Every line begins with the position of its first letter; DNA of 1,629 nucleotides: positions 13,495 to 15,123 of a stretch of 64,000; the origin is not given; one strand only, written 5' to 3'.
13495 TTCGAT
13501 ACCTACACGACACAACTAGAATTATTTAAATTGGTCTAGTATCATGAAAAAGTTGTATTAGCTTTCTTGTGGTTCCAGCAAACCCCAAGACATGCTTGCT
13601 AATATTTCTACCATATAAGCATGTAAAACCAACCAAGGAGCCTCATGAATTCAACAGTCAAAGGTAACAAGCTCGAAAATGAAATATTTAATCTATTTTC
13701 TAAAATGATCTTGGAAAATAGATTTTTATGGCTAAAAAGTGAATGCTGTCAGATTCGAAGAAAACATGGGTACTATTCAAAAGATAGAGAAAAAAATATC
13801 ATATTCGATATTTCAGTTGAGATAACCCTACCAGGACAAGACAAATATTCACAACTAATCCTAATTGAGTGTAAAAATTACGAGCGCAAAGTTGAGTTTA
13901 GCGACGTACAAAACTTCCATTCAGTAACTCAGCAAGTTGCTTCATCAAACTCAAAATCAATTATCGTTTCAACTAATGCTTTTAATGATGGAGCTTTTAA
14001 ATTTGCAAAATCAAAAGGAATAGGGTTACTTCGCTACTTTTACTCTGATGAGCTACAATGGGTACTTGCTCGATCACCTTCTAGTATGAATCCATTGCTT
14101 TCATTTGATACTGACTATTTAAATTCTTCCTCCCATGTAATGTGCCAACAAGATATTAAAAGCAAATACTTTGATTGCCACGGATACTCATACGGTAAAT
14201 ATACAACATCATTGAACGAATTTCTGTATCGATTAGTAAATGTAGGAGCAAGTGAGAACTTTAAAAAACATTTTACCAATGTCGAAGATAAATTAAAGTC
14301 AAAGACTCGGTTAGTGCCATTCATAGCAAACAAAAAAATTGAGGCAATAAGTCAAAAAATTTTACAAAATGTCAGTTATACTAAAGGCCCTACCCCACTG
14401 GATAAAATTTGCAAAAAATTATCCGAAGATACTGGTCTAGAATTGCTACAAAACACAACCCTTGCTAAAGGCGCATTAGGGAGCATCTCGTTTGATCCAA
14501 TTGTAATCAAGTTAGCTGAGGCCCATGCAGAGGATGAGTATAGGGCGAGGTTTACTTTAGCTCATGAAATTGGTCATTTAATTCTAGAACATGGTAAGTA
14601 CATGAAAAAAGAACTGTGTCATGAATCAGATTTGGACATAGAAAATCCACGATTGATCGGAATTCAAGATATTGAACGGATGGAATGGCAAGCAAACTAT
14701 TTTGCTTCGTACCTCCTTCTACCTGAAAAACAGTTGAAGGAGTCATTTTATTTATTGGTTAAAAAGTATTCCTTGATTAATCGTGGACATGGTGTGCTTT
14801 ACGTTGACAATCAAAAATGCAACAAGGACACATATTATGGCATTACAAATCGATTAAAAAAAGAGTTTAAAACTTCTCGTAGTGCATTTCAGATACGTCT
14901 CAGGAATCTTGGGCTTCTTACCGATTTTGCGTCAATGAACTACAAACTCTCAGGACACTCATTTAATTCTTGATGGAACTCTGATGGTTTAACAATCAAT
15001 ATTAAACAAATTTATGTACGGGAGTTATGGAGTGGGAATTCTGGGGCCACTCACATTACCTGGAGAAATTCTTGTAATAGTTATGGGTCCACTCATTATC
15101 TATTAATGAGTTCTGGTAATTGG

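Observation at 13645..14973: PD-(D/E)xK nuclease fused to an ImmA/IrrE metallopeptidase in an AT-rich islet: candidate defence or abortive-infection effector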

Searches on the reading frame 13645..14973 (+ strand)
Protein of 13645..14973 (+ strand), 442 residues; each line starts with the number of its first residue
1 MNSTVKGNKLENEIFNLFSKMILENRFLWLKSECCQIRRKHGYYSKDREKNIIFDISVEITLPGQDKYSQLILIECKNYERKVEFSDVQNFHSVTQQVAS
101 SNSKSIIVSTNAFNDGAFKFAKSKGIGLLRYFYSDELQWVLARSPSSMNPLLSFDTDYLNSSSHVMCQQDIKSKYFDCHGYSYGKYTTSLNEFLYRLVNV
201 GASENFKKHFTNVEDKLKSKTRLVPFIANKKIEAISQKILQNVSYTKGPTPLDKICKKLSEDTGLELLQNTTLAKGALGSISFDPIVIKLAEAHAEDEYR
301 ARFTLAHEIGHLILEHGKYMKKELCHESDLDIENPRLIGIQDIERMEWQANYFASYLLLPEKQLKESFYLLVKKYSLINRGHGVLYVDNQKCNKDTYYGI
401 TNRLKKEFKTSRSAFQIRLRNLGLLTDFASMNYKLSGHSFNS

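Call 3: search_protein_families(library=pfam, proteins=[window:13645-14973:+], max_evalue=1)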
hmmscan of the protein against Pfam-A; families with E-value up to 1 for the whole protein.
window:13645-14973:+ (442 aa): 4 families
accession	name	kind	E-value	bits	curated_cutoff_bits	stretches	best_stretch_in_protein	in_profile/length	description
PF06114.19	Peptidase_M78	-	2e-14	53.9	22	1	296-419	37-122/123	IrrE N-terminal-like domain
PF04471.18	Mrr_cat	-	2e-08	34.8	21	1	55-129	33-106/115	Restriction endonuclease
PF13156.12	Mrr_cat_2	-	0.019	15.3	22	1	69-120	42-94/127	Restriction endonuclease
PF10263.15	SprT-like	-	0.13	12.6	25.6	1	261-316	17-76/108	SprT-like family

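Call 4: search_protein_families(library=padloc, proteins=[window:13645-14973:+], max_evalue=1)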
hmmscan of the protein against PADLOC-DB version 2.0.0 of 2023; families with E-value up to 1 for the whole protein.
window:13645-14973:+ (442 aa): 14 families
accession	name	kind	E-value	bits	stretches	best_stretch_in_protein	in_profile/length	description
PDLC04141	capP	-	9.1e-20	69.2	1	230-368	3-122/242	capP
PDLC03954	RmrA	-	4.9e-13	46.7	1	216-366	125-259/380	-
PDLC03948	RmrA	-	8.6e-11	39.3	1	227-366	134-258/397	-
PDLC03943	RmrA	-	3.7e-10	37.4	2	204-317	95-208/370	-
PDLC03949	RmrA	-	4.8e-09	33.6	2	300-367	188-234/363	-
PDLC03945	RmrA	-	6.9e-09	33.3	1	300-427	207-298/394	-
PDLC03952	RmrA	-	3.5e-08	30.7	1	293-370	212-275/395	-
PDLC03944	RmrA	-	8.5e-08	29.6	1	295-367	193-251/384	-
PDLC03953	RmrA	-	1.3e-07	29.2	1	298-369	205-254/373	-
PDLC03947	RmrA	-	3.2e-07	27.5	1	294-367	201-260/383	-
PDLC03951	RmrA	-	5.8e-07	26.8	1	290-366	195-254/400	-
PDLC03946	RmrA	-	4.3e-06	23.7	1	300-374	189-243/357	-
PDLC04776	PDC-M69B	-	2.3e-05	22.2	1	303-370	83-140/272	-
PDLC03955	RmrA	-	0.00025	18.4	1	285-316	200-229/371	-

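Call 5: search_protein_families(library=ncbifam, proteins=[window:13645-14973:+], max_evalue=1)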
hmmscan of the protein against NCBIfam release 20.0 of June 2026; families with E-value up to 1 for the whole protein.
window:13645-14973:+ (442 aa): 1 family
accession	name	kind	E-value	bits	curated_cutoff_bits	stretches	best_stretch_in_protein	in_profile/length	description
NF052239.1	antitox_spr1629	equivalog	6.1e-07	28.9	335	1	300-426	207-297/377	spr1629 family repressor/antitoxin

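Call 6: find_homologous_proteins(query=window:13645-14973:+, max_evalue=0.001)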
Query window:13645-14973:+ (442 aa): 345 proteins with E <= 0.001 among 3660 candidates; the best 120 are listed.
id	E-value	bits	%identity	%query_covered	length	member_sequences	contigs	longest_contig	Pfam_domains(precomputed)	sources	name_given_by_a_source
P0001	1.2e-294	995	100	100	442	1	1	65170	PF06114.20,PF04471.19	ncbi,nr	ncbi:MAG: ImmA/IrrE family metallo-endopeptidase [Magnetococcales bacterium]|nr:ImmA/IrrE family met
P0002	6.1e-151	521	54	97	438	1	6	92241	PF06114.20,PF04471.19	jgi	jgi:Zn-dependent peptidase ImmA (M78 family)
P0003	1.4e-149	517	54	97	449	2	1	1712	PF06114.20,PF04471.19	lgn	-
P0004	1.2e-147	511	53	98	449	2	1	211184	PF06114.20,PF04471.19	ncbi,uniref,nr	ncbi:ImmA/IrrE family metallo-endopeptidase [Nitrosomonas sp. Is37]|uniref:ImmA/IrrE family metallo-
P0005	7.5e-146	505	54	98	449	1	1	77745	PF06114.20,PF04471.19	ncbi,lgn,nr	ncbi:MAG: ImmA/IrrE family metallo-endopeptidase [Methylobacter sp.]|nr:ImmA/IrrE family metallo-end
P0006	1.4e-144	501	54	96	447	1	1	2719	PF06114.20,PF04471.19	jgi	jgi:Zn-dependent peptidase ImmA (M78 family)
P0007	1.2e-143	497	53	97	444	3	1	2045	PF06114.20,PF04471.19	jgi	jgi:Zn-dependent peptidase ImmA (M78 family)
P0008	3.4e-140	486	52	97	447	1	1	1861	PF06114.20,PF04471.19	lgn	-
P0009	4.3e-139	482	52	97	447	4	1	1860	PF06114.20,PF04471.19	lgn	-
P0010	9.9e-139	481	50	99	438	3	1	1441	PF06114.20,PF04471.19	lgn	-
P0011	4.4e-138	479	52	97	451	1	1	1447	PF06114.20,PF04471.19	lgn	-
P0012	2.1e-132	460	49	97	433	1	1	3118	PF06114.20,PF04471.19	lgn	-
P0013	2.8e-130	453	49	100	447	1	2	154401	PF06114.20,PF04471.19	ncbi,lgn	-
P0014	5.0e-129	449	48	97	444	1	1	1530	PF06114.20,PF04471.19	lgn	-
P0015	1.4e-128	448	49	97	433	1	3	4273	PF06114.20,PF04471.19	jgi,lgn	jgi:hypothetical protein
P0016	2.0e-127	444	48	97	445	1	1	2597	PF06114.20,PF04471.19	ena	-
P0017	7.5e-127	442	48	98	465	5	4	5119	PF06114.20,PF04471.19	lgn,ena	-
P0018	9.5e-127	442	49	97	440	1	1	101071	PF06114.20,PF04471.19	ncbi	-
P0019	1.3e-126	441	48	98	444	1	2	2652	PF06114.20,PF04471.19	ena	-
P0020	2.6e-126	440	49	97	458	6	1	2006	PF06114.20,PF04471.19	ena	-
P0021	2.6e-126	440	47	97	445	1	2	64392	PF06114.20,PF04471.19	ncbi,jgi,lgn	jgi:Zn-dependent peptidase ImmA (M78 family)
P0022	4.4e-126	440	47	97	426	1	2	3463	PF06114.20,PF04471.19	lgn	-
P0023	6.4e-125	436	47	99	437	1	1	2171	PF06114.20,PF04471.19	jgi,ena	-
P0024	5.1e-124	433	46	98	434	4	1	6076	PF06114.20,PF04471.19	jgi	jgi:Zn-dependent peptidase ImmA (M78 family)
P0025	7.6e-124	432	48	96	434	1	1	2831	PF06114.20,PF04471.19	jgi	-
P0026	1.0e-123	432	48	97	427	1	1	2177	PF06114.20,PF04471.19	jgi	-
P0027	5.1e-123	430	48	97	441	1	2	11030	PF06114.20,PF04471.19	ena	-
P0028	1.2e-122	428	48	97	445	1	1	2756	PF06114.20,PF04471.19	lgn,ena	-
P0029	2.3e-122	427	46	98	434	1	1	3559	PF06114.20,PF04471.19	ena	-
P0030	3.3e-122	427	48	97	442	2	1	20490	PF06114.20,PF04471.19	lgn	-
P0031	3.6e-122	427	46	97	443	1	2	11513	PF06114.20,PF04471.19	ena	-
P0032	1.2e-121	425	48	95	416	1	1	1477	PF06114.20,PF04471.19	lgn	-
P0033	1.3e-121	425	47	97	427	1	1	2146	PF06114.20,PF04471.19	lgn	-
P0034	4.1e-121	423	46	98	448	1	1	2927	PF06114.20,PF04471.19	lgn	-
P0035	4.9e-121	423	47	97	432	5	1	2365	PF06114.20,PF04471.19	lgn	-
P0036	7.2e-121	422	46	98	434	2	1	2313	PF06114.20,PF04471.19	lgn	-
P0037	7.4e-121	422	46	98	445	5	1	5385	PF06114.20,PF04471.19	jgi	-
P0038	7.4e-121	422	47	97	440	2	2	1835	PF06114.20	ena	-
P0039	1.5e-120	421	46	98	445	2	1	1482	PF06114.20,PF04471.19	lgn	-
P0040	1.5e-120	421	46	98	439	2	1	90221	PF06114.20,PF04471.19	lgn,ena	-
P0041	2.4e-120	421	46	97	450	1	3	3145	PF06114.20,PF04471.19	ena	-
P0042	2.9e-120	420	47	97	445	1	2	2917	PF06114.20,PF04471.19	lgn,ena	-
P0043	6.5e-120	419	47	98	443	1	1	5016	PF06114.20,PF04471.19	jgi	jgi:Zn-dependent peptidase ImmA (M78 family)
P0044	7.3e-120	419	46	100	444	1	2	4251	PF06114.20,PF04471.19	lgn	-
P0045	7.9e-120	419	46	98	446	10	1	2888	PF06114.20,PF04471.19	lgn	-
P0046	9.9e-120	419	47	97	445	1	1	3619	PF06114.20,PF04471.19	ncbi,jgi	-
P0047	1.9e-119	418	46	98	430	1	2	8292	PF06114.20,PF04471.19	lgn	-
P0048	3.4e-119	417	45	97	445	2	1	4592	PF06114.20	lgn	-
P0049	5.9e-119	416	47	96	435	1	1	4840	PF06114.20,PF04471.19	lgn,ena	-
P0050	8.4e-119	416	47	97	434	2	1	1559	PF06114.20,PF04471.19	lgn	-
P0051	1.4e-118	415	45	97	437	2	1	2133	PF06114.20,PF04471.19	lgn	-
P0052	1.9e-118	414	45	97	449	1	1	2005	PF06114.20,PF04471.19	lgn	-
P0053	2.0e-118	414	46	98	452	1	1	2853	PF06114.20,PF04471.19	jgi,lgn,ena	-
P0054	2.3e-118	414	48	97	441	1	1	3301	PF06114.20,PF04471.19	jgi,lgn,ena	-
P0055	5.3e-118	413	46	99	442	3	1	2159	PF06114.20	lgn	-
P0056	1.3e-117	412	47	98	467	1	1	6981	PF06114.20,PF04471.19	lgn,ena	-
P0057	1.5e-117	412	46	98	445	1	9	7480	PF06114.20,PF04471.19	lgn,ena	-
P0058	1.9e-117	411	49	90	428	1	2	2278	PF06114.20,PF04471.19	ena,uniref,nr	uniref:Restriction endonuclease n=1 Tax=Candidatus Kentrum sp. FW TaxID=2126338 RepID=A0A450TDC6_9GA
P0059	2.0e-117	411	47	98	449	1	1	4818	PF06114.20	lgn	-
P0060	3.3e-117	410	45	97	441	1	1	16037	PF06114.20,PF04471.19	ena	-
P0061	4.0e-117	410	46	97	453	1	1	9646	PF06114.20,PF04471.19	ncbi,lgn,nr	ncbi:MAG: ImmA/IrrE family metallo-endopeptidase [Methyloprofundus sp.]|nr:ImmA/IrrE family metallo-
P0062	4.4e-117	410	44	98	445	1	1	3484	PF06114.20,PF04471.19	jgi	jgi:Zn-dependent peptidase ImmA (M78 family)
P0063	5.0e-117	410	45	97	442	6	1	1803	PF06114.20,PF04471.19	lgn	-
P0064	5.0e-117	410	48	93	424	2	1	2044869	PF06114.20,PF04471.19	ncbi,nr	ncbi:hypothetical protein [Methylomonas fluvii]|nr:ImmA/IrrE family metallo-endopeptidase [Methylomo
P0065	6.3e-117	409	47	98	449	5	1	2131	PF06114.20,PF04471.19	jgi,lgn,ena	-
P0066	8.9e-117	409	44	97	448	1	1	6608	PF06114.20,PF04471.19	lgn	-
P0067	2.1e-116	408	47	97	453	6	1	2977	PF06114.20,PF04471.19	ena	-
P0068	2.2e-116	408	45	97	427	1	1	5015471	PF06114.20,PF04471.19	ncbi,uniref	ncbi:ImmA/IrrE family metallo-endopeptidase [Methylomonas sp. TEB]|uniref:ImmA/IrrE family metallo-e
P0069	4.9e-116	407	46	97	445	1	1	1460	PF06114.20,PF04471.19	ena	-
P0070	9.8e-116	406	47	97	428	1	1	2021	PF06114.20,PF04471.19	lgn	-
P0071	1.8e-115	405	45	97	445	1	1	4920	PF06114.20,PF04471.19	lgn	-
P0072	3.8e-115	404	48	97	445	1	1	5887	PF06114.20,PF04471.19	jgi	jgi:Zn-dependent peptidase ImmA (M78 family)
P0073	4.2e-115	403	45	97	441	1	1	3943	PF06114.20,PF04471.19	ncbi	-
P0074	9.6e-115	402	45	94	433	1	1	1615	PF06114.20,PF04471.19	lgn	-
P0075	1.1e-114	402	46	97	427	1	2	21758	PF06114.20,PF04471.19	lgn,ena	-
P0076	2.8e-114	401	46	97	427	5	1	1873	PF06114.20,PF04471.19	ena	-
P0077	5.1e-114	400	45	100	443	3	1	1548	PF06114.20,PF04471.19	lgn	-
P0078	8.6e-114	399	47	97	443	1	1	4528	PF06114.20,PF04471.19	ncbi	-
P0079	1.1e-112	396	47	89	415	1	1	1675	PF06114.20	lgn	-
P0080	2.1e-112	395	44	97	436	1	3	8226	PF06114.20,PF04471.19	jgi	jgi:Zn-dependent peptidase ImmA (M78 family)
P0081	2.6e-112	394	46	97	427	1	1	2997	PF06114.20,PF04471.19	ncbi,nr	ncbi:MAG: ImmA/IrrE family metallo-endopeptidase [Thiovulaceae bacterium]|nr:ImmA/IrrE family metall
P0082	3.9e-112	394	44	98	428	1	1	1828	PF06114.20,PF04471.19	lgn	-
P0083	4.5e-112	393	45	98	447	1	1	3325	PF06114.20,PF04471.19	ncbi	-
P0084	6.5e-112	393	46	97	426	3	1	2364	PF06114.20,PF04471.19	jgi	-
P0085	6.8e-112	393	45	97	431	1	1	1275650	PF06114.20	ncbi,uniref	ncbi:hypothetical protein SADO_01840 [Salinisphaera dokdonensis CL-ES53]|uniref:ImmA/IrrE family met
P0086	7.8e-112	393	44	98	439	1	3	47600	PF06114.20,PF04471.19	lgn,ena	-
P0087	1.5e-111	392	46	97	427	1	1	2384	PF06114.20,PF04471.19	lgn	-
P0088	2.8e-111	391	45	97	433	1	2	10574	PF06114.20,PF04471.19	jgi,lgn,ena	-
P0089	3.7e-111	390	44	97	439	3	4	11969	PF06114.20,PF04471.19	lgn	-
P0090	4.3e-111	390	47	97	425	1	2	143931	PF06114.20,PF04471.19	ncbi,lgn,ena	-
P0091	1.0e-110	389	44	97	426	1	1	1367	PF06114.20,PF04471.19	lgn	-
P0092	1.4e-110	389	44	97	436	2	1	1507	PF06114.20,PF04471.19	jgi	jgi:Zn-dependent peptidase ImmA (M78 family)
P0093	1.6e-110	388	44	97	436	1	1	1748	PF06114.20,PF04471.19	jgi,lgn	-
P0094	2.2e-110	388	45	97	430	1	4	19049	PF06114.20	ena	-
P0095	3.0e-110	387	45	97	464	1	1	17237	PF06114.20,PF04471.19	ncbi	-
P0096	5.7e-110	387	43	94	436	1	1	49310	PF06114.20,PF04471.19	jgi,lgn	jgi:Zn-dependent peptidase ImmA (M78 family)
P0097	9.8e-110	386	42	93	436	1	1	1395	PF06114.20,PF04471.19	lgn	-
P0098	1.2e-109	385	47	96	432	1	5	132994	PF06114.20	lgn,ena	-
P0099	1.6e-109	385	45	97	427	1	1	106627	PF06114.20,PF04471.19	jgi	-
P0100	3.2e-109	384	44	100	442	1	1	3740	PF06114.20,PF04471.19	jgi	-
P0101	3.8e-109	384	45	98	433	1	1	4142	PF06114.20,PF04471.19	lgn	-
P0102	4.6e-109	384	45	99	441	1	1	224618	PF06114.20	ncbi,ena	-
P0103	7.5e-109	383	45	93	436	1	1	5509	PF06114.20,PF04471.19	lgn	-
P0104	1.3e-108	382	43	97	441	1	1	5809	PF06114.20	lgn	-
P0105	1.5e-108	382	44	97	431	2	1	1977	PF06114.20,PF04471.19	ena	-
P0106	2.5e-108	381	43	98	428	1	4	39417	PF06114.20,PF04471.19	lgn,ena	-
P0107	3.2e-108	381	44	97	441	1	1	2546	PF06114.20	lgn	-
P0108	3.9e-108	380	42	96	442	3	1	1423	PF06114.20,PF04471.19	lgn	-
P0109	6.7e-108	380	44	97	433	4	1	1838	PF06114.20,PF04471.19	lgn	-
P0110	7.5e-108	380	43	97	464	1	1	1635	PF06114.20,PF04471.19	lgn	-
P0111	1.6e-107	378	44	94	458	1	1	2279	PF06114.20,PF04471.19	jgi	jgi:Zn-dependent peptidase ImmA (M78 family)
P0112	3.4e-107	377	44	97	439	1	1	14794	PF06114.20,PF04471.19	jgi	jgi:Zn-dependent peptidase ImmA (M78 family)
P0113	1.6e-106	375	45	97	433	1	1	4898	PF06114.20,PF04471.19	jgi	jgi:Zn-dependent peptidase ImmA (M78 family)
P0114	2.2e-106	375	43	98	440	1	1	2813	PF06114.20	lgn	-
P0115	2.8e-106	374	42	96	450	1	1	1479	PF06114.20,PF04471.19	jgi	jgi:Zn-dependent peptidase ImmA (M78 family)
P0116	8.4e-106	373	43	97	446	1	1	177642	PF06114.20,PF04471.19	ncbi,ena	-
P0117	1.4e-105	372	44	97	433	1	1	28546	PF06114.20,PF04471.19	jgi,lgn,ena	-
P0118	1.4e-105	372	43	97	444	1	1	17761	PF06114.20,PF04471.19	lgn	-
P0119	1.5e-105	372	44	97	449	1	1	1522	PF06114.20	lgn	-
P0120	2.7e-105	371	44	97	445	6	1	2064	PF06114.20,PF04471.19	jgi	jgi:Zn-dependent peptidase ImmA (M78 family)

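Call 7: search_solved_structures(query=window:13645-14973:+, max_evalue=1, show_alignments=3)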
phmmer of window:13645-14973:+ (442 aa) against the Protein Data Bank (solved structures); distinct sequences matched with E-value up to 1: 1.
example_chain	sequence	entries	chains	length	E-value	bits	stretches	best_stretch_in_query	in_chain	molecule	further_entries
7t5t_A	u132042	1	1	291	0.0003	23.4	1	299-363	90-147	CapP toxin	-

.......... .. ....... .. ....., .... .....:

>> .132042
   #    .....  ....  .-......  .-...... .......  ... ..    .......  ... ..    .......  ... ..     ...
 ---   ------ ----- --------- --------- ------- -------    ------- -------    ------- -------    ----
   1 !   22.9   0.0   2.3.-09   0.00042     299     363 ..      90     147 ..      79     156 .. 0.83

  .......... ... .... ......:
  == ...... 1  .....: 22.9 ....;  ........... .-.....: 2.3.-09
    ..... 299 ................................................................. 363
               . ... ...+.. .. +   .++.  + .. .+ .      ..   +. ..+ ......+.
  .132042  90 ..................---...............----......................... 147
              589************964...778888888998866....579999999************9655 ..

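Call 10: find_encoding_contigs(protein=P0004, flank=6000, max_places=2)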
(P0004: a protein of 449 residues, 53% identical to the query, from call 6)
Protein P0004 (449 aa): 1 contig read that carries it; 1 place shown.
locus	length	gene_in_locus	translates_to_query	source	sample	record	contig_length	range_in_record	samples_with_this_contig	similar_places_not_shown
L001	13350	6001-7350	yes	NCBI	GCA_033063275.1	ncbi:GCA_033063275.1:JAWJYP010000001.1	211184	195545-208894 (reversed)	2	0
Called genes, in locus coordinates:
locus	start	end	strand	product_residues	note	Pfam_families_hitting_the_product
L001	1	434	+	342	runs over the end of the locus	PF00487:FA_desaturase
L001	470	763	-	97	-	PF02371:Transposase_20 (weak)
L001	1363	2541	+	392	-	PF12256:TcdB_toxin_midN (faint), PF13517:FG-GAP_3, PF01839:FG-GAP (weak), PF13517:FG-GAP_3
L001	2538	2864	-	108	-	-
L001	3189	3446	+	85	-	PF00326:Peptidase_S9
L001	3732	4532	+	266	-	-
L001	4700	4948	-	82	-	-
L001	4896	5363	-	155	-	PF02371:Transposase_20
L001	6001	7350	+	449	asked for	PF04471:Mrr_cat (weak), PF06114:Peptidase_M78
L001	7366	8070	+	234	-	PF13248:Zn_ribbon_3 (weak)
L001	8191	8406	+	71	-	-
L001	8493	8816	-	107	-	PF13698:DUF4156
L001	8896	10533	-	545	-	PF01565:FAD_binding_4, PF08031:BBE (weak)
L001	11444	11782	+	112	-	PF00355:Rieske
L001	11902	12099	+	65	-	-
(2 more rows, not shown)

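Call 11: find_encoding_contigs(protein=P0013, flank=6000, max_places=2)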
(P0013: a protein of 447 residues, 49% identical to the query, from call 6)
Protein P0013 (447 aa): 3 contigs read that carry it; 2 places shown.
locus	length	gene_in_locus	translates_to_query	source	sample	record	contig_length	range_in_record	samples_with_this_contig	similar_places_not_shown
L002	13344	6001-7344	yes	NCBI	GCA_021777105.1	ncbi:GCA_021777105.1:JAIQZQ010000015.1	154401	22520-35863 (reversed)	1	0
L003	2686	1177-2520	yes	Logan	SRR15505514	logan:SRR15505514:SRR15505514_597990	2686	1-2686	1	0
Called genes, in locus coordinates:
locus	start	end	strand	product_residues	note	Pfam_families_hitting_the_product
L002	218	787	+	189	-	PF00561:Abhydrolase_1 (faint), PF06821:Ser_hydrolase, PF12697:Abhydrolase_6 (faint)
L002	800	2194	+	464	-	PF13649:Methyltransf_25 (weak)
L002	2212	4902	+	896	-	PF25199:nSTAND_NTPase5 (weak)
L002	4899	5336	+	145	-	-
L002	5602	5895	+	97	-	-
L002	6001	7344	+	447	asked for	PF04471:Mrr_cat (weak), PF06114:Peptidase_M78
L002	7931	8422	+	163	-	-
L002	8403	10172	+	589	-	-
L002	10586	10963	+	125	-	-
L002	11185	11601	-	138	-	PF05168:HEPN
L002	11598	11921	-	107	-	PF22600:MTPAP-like_central (weak), PF01909:NTP_transf_2 (weak)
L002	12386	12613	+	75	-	-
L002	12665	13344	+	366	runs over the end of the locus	PF01875:Memo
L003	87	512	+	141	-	-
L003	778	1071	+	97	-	-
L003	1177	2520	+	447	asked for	PF04471:Mrr_cat (weak), PF06114:Peptidase_M78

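Call 12: find_encoding_contigs(protein=P0068, flank=6000, max_places=2)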
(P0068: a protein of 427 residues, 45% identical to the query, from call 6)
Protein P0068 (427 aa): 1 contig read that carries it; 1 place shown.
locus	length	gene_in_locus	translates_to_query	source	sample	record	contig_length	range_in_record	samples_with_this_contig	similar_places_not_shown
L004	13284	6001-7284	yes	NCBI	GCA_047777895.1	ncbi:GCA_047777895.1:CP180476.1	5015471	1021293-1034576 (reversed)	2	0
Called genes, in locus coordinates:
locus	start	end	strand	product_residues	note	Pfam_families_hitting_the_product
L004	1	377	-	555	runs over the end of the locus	PF00069:Pkinase, PF07714:PK_Tyr_Ser-Thr, PF03109:ABC1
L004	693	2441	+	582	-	PF03797:Autotransporter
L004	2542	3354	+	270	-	PF00561:Abhydrolase_1 (weak)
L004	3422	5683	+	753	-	PF08238:Sel1, PF00656:Peptidase_C14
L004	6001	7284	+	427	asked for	PF04471:Mrr_cat (weak), PF06114:Peptidase_M78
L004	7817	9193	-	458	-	-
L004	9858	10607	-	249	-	PF13444:Acetyltransf_5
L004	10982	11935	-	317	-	PF00535:Glycos_transf_2, PF13641:Glyco_tranf_2_3, PF13632:Glyco_trans_2_3 (weak)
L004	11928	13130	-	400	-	PF13439:Glyco_transf_4, PF13579:Glyco_trans_4_4, PF00534:Glycos_transf_1, PF13692:Glyco_trans_1_4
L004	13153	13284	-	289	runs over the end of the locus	PF00535:Glycos_transf_2, PF10111:Glyco_tranf_2_2 (faint), PF13641:Glyco_tranf_2_3 (weak)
